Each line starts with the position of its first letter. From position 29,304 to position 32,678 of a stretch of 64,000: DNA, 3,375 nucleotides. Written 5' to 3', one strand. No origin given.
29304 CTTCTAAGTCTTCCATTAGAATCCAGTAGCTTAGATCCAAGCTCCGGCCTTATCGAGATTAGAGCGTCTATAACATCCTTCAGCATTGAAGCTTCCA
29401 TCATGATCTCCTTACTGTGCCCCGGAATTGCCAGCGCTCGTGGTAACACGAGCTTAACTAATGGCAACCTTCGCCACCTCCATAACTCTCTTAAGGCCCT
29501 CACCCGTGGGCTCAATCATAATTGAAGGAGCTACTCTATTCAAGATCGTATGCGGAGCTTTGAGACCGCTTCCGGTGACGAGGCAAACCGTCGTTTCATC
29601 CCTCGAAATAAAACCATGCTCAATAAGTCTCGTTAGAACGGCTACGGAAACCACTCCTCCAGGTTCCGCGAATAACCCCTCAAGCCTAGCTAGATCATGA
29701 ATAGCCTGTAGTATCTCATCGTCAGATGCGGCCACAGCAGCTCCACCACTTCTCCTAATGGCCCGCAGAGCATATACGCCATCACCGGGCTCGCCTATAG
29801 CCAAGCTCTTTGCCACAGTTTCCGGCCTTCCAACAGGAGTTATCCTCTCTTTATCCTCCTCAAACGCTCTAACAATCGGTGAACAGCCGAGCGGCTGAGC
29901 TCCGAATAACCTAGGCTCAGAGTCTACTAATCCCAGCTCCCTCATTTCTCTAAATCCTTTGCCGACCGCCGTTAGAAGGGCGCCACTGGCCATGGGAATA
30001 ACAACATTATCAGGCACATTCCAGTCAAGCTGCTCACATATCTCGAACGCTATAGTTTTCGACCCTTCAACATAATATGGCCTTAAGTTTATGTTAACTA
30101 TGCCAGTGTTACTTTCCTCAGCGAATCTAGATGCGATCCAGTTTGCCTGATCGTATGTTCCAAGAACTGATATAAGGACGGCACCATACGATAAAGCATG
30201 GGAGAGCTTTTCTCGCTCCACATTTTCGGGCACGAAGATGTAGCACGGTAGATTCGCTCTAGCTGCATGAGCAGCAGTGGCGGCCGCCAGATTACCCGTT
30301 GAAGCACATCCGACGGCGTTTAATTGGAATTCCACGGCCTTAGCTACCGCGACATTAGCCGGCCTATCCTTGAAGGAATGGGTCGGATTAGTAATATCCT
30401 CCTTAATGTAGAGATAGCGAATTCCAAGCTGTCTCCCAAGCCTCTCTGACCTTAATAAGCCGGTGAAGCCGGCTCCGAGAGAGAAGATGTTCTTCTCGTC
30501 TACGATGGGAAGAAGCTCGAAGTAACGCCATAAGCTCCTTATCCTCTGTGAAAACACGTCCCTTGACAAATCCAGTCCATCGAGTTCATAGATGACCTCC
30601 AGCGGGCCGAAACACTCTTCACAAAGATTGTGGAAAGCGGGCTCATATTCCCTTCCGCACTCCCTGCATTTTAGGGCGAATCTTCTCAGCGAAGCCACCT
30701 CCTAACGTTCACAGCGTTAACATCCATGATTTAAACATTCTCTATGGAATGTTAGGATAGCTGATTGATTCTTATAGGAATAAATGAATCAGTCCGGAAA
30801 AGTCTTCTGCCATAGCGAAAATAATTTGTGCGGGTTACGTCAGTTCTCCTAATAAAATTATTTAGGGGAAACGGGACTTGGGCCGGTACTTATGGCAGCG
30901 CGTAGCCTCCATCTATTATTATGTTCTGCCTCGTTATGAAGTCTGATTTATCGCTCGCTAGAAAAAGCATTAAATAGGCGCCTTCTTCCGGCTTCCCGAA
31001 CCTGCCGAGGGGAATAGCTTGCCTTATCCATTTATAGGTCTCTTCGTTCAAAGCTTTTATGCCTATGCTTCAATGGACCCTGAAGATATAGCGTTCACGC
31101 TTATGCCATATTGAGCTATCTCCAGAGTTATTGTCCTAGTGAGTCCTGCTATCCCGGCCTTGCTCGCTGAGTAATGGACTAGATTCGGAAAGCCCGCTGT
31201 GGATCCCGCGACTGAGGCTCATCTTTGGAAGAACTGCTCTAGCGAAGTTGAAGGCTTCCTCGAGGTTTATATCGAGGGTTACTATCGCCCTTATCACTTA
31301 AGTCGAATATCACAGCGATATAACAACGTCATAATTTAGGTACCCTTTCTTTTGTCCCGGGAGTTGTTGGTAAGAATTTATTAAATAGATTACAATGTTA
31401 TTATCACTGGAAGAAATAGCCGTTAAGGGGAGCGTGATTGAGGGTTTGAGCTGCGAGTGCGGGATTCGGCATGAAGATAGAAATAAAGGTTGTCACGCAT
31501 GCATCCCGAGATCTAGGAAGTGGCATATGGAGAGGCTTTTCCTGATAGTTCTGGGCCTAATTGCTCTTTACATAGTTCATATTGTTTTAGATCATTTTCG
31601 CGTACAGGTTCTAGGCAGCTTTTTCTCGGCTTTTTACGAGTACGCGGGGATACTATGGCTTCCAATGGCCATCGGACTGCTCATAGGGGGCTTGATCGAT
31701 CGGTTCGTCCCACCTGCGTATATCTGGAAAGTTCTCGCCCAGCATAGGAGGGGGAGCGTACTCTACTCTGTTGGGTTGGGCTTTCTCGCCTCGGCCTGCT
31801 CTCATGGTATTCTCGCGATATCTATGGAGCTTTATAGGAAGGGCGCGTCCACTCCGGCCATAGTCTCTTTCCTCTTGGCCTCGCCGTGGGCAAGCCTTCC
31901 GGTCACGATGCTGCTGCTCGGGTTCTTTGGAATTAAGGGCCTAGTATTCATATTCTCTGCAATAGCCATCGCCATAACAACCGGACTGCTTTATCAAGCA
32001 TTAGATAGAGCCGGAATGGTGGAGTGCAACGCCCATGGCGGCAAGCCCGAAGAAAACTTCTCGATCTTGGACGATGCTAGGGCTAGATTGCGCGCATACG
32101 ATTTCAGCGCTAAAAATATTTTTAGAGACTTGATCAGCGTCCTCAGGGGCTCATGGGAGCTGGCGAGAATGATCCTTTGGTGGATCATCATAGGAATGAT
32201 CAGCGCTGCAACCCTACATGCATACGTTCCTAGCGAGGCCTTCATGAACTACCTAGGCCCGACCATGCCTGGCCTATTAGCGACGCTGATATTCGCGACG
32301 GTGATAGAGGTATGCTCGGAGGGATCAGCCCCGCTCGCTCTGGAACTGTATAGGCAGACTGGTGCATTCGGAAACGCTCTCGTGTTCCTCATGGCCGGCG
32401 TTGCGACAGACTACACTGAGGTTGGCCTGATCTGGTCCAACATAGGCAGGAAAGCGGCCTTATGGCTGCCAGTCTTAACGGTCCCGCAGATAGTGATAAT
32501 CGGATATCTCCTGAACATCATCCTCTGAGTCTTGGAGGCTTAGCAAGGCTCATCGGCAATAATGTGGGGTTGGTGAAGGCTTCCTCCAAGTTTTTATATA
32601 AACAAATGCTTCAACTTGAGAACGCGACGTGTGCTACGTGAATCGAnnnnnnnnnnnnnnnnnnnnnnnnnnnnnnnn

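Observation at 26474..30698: Five-gene translationally coupled operon joining a ThrC-like PLP enzyme to a GG-terminated ubiquitin-like sulfur carrier and its E1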

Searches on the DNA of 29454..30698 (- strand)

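Call 35: search_rna_families(sources=[L084, L089, L090, L086, L054, L062, L071], threshold=gathering)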
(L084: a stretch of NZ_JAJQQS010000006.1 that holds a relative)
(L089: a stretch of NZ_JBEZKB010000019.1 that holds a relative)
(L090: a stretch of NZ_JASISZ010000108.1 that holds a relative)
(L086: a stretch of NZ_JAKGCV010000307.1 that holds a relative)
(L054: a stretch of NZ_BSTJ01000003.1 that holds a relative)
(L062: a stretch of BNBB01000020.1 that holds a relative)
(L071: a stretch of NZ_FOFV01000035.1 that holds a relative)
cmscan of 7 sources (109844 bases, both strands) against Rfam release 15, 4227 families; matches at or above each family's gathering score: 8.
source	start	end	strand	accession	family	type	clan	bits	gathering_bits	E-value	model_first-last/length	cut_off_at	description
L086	4067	4194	+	RF00162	SAM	Cis-reg; riboswitch;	CL00012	82.5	44.4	1.1e-17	1-108/108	no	SAM riboswitch aptamer (S box leader)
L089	7802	7929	+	RF00162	SAM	Cis-reg; riboswitch;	CL00012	77.4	44.4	3.2e-16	1-108/108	no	SAM riboswitch aptamer (S box leader)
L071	7790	7935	+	RF00162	SAM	Cis-reg; riboswitch;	CL00012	76.7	44.4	5.2e-16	1-108/108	no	SAM riboswitch aptamer (S box leader)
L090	7749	7890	+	RF00162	SAM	Cis-reg; riboswitch;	CL00012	76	44.4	8.2e-16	1-108/108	no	SAM riboswitch aptamer (S box leader)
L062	7766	7905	+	RF00162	SAM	Cis-reg; riboswitch;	CL00012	73.2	44.4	5.3e-15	1-108/108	no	SAM riboswitch aptamer (S box leader)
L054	7778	7946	+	RF00162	SAM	Cis-reg; riboswitch;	CL00012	68.4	44.4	1.3e-13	1-108/108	no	SAM riboswitch aptamer (S box leader)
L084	7738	7926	+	RF00162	SAM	Cis-reg; riboswitch;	CL00012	66.9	44.4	3.5e-13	1-108/108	no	SAM riboswitch aptamer (S box leader)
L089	5002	5075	+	RF00005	tRNA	Gene; tRNA;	CL00001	61.7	29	1e-10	1-71/71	no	tRNA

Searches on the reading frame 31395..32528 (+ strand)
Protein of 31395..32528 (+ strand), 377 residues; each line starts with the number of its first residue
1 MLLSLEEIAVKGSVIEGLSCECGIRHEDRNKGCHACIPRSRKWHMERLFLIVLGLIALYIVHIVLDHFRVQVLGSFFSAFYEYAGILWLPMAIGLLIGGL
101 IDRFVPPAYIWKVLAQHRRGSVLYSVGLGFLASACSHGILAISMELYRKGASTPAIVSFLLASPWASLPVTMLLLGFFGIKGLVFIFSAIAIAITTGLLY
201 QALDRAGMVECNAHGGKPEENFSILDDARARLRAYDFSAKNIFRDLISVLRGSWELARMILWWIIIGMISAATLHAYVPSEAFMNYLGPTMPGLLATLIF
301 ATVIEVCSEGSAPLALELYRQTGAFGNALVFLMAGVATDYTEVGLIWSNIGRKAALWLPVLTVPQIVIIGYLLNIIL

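Call 3: search_protein_families(library=pfam, proteins=[window:31395-32528:+], max_evalue=0.01)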
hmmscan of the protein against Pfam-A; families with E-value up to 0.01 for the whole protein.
window:31395-32528:+ (377 aa): 1 family
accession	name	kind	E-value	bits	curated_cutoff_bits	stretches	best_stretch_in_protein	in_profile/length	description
PF03773.19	ArsP_1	-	3.4e-31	108.9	32.3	1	86-374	14-293/294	Predicted permease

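Call 4: search_protein_families(library=ncbifam, proteins=[window:31395-32528:+], max_evalue=0.01)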
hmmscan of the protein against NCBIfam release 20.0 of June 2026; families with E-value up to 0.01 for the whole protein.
window:31395-32528:+ (377 aa): 2 families
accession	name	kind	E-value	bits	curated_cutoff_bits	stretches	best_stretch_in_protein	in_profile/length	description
NF033936.1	CuZnOut_SO0444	equivalog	4.8e-31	108.2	300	1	91-376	12-312/351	SO_0444 family Cu/Zn efflux transporter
NF040736.1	efflux_SaoE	equivalog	2.4e-28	99.4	325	1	91-377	22-298/352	efflux transporter SaoE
